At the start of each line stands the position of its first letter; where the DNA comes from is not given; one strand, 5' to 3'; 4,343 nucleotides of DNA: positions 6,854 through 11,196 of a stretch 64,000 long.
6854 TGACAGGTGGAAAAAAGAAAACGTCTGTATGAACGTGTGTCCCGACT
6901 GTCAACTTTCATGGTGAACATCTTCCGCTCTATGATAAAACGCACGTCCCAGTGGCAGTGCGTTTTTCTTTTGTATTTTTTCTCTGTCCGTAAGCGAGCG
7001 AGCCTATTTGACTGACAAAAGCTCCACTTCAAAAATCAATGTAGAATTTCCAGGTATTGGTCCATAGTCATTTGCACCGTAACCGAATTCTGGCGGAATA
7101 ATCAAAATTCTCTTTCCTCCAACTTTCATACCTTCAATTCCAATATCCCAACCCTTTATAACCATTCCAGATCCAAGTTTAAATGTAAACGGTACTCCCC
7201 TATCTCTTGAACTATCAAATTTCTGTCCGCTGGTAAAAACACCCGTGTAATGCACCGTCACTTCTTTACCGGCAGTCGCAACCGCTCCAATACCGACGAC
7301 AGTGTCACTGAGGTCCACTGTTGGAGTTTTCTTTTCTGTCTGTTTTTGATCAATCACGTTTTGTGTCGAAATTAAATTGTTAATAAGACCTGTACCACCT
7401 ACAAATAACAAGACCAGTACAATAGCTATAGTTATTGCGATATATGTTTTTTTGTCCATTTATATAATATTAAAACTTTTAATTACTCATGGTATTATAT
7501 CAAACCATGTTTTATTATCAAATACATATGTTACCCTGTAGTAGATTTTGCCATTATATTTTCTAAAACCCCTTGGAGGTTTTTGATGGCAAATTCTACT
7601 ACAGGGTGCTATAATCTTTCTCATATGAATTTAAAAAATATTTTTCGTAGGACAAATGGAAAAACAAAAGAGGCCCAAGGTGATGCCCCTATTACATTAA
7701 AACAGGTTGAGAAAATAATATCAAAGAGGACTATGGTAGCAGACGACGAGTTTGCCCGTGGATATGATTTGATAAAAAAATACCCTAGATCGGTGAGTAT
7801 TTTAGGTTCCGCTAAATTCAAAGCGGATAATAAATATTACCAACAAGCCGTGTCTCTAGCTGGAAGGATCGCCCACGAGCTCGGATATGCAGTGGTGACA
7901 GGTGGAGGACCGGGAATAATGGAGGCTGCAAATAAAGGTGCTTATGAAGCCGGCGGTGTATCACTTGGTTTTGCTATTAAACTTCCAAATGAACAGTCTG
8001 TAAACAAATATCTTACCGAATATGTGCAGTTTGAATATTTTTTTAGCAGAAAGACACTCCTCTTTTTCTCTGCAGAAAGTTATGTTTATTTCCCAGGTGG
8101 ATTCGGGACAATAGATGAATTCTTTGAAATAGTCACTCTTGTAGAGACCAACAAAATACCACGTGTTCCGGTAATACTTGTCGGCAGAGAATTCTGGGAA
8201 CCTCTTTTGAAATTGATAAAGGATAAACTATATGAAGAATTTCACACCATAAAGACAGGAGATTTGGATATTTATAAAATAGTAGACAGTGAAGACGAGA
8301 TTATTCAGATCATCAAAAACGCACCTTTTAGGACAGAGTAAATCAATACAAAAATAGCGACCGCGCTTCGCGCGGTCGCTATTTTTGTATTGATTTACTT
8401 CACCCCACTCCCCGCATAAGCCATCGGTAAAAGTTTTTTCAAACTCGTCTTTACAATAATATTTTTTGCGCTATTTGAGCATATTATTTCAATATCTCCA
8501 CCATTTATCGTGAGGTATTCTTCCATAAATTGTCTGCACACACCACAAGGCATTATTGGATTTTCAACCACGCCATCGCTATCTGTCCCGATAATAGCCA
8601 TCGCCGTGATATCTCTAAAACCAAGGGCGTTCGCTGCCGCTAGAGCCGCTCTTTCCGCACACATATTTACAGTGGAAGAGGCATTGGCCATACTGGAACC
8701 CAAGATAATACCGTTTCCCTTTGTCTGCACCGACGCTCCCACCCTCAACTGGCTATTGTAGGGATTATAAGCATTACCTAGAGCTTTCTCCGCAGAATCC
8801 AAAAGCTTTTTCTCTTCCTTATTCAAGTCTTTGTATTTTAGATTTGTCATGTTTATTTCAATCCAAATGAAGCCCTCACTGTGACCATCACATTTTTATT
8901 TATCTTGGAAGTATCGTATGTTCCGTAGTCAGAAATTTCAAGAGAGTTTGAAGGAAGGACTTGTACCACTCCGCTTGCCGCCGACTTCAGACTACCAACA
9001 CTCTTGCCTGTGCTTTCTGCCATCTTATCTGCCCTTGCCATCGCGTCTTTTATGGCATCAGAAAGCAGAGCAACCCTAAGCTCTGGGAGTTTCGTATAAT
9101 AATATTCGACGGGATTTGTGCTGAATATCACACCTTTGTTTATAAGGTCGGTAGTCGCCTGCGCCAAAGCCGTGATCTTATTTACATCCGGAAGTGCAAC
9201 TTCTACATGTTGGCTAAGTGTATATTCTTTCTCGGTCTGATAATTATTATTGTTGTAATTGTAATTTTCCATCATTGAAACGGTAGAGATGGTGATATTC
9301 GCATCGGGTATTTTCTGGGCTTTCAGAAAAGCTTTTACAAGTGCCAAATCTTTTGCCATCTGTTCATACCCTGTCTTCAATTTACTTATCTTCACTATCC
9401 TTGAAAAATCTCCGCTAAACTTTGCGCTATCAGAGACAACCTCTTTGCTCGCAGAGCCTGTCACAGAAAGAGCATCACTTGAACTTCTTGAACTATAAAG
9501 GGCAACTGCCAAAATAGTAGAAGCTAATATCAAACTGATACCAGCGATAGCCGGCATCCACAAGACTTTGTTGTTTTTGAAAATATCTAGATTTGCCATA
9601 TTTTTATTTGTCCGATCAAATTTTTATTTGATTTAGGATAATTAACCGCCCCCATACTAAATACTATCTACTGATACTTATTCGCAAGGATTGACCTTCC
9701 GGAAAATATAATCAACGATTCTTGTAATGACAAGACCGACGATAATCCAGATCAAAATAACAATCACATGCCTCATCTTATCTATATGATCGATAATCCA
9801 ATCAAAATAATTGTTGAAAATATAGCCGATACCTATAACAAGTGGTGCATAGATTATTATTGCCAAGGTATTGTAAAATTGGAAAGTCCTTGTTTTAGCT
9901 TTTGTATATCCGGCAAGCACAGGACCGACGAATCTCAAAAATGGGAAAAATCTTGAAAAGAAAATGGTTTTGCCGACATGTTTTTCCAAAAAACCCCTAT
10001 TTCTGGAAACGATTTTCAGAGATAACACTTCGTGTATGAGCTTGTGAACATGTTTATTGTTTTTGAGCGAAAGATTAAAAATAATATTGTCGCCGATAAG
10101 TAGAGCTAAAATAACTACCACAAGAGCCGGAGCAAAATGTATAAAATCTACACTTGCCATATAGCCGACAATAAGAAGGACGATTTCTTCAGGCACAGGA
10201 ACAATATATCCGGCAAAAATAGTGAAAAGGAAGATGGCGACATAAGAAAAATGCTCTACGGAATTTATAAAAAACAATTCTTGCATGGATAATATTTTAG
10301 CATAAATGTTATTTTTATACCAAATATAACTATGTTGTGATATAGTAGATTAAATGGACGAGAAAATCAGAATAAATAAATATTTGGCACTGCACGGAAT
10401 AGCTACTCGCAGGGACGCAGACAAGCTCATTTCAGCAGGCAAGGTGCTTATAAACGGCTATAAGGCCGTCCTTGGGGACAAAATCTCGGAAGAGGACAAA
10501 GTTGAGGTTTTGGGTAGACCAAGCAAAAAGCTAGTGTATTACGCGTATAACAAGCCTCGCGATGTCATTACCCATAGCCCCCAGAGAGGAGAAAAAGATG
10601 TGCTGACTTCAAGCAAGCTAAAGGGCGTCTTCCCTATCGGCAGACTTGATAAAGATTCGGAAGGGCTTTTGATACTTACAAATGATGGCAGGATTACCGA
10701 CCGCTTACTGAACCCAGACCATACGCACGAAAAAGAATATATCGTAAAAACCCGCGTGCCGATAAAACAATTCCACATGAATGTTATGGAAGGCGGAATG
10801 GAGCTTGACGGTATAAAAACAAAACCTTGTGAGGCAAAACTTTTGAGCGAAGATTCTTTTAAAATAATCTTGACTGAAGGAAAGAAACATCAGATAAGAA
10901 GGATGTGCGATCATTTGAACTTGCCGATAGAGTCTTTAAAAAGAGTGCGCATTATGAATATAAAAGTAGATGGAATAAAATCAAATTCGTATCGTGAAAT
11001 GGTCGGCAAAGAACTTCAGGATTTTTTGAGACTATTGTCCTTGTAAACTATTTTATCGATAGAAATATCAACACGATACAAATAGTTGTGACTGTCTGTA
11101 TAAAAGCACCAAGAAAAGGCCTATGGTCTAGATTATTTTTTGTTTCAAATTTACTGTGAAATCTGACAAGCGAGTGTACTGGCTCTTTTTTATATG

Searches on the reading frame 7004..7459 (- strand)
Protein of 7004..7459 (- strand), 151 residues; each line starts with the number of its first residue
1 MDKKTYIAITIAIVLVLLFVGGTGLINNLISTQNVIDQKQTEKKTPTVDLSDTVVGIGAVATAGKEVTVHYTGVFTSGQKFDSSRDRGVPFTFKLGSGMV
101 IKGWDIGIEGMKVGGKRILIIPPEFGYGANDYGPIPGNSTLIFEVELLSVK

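Call 65: search_protein_families(library=pfam, proteins=[window:7004-7459:-], max_evalue=0.001)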
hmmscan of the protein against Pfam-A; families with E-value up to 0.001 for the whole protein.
window:7004-7459:- (151 aa): 1 family
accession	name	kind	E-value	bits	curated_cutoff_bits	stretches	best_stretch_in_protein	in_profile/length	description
PF00254.34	FKBP_C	-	6e-35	119.9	21.1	1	61-148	5-94/94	FKBP-type peptidyl-prolyl cis-trans isomerase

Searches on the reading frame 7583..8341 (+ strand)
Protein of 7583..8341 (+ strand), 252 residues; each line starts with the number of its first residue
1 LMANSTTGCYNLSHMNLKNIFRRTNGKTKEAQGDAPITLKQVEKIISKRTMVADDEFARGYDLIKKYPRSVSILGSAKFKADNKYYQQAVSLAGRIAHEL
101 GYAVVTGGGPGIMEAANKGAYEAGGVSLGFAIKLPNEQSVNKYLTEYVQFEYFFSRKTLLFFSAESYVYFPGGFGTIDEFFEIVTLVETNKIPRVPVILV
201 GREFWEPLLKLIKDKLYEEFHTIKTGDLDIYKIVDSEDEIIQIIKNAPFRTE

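Call 65: search_protein_families(library=pfam, proteins=[window:7583-8341:+], max_evalue=0.001)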
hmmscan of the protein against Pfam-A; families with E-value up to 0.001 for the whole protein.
window:7583-8341:+ (252 aa): 2 families
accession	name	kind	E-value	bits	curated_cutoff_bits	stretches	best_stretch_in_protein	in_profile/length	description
PF03641.19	Lysine_decarbox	-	1.9e-29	102.9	27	1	113-242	1-129/131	Possible lysine decarboxylase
PF18306.6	LDcluster4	-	6.5e-15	55.5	26.3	1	70-181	3-111/151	SLOG cluster4 family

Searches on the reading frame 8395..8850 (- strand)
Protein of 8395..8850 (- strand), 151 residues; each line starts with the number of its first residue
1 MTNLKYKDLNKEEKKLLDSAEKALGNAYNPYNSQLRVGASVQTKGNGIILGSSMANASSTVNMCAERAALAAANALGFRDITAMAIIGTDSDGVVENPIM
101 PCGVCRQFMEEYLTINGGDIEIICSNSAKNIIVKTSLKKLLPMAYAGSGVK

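Call 65: search_protein_families(library=pfam, proteins=[window:8395-8850:-], max_evalue=0.001)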
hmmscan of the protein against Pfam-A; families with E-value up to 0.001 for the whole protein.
window:8395-8850:- (151 aa): 1 family
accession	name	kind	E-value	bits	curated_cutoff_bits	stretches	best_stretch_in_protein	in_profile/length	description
PF00383.29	dCMP_cyt_deam_1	-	8.9e-10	38.8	25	1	12-111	3-92/102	Cytidine and deoxycytidylate deaminase zinc-binding region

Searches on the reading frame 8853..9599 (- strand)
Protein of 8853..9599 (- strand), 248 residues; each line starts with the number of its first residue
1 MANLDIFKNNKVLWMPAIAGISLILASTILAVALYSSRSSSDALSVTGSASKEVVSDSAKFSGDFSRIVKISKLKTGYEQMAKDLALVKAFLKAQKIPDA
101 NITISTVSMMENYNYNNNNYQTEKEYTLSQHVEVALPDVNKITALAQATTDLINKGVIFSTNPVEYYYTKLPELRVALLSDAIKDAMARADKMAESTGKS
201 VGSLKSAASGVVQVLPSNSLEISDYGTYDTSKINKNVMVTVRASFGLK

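Call 65: search_protein_families(library=pfam, proteins=[window:8853-9599:-], max_evalue=0.001)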
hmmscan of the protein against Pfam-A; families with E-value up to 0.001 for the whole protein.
window:8853-9599:- (248 aa): 1 family
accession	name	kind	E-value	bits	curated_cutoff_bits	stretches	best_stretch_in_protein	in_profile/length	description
PF04402.19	SIMPL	-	1.3e-21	78.3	25.2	1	44-209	1-160/205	Protein of unknown function (DUF541)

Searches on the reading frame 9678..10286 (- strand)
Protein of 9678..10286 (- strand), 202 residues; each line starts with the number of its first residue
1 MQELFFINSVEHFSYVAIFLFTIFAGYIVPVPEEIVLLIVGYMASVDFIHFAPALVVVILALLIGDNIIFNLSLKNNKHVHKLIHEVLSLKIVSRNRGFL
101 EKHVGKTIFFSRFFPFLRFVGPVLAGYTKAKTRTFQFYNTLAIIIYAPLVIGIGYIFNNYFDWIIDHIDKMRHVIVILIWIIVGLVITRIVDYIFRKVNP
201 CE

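Call 65: search_protein_families(library=pfam, proteins=[window:9678-10286:-], max_evalue=0.001)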
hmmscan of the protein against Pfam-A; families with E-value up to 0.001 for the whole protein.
window:9678-10286:- (202 aa): 1 family
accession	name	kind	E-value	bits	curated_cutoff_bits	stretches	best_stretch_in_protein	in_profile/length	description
PF09335.16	VTT_dom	-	9.1e-11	42.7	33.9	1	31-155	1-122/123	VTT domain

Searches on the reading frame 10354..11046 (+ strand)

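Call 65: search_protein_families(library=pfam, proteins=[window:10354-11046:+], max_evalue=0.001)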
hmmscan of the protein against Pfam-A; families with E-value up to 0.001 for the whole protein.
window:10354-11046:+ (230 aa): 2 families
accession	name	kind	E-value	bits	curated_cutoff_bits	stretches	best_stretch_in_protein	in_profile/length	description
PF00849.27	PseudoU_synth_2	-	5e-20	72.7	26.8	1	62-187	2-152/152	RNA pseudouridylate synthase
PF01479.30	S4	-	2e-06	27.9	22.8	1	6-49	2-47/48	S4 domain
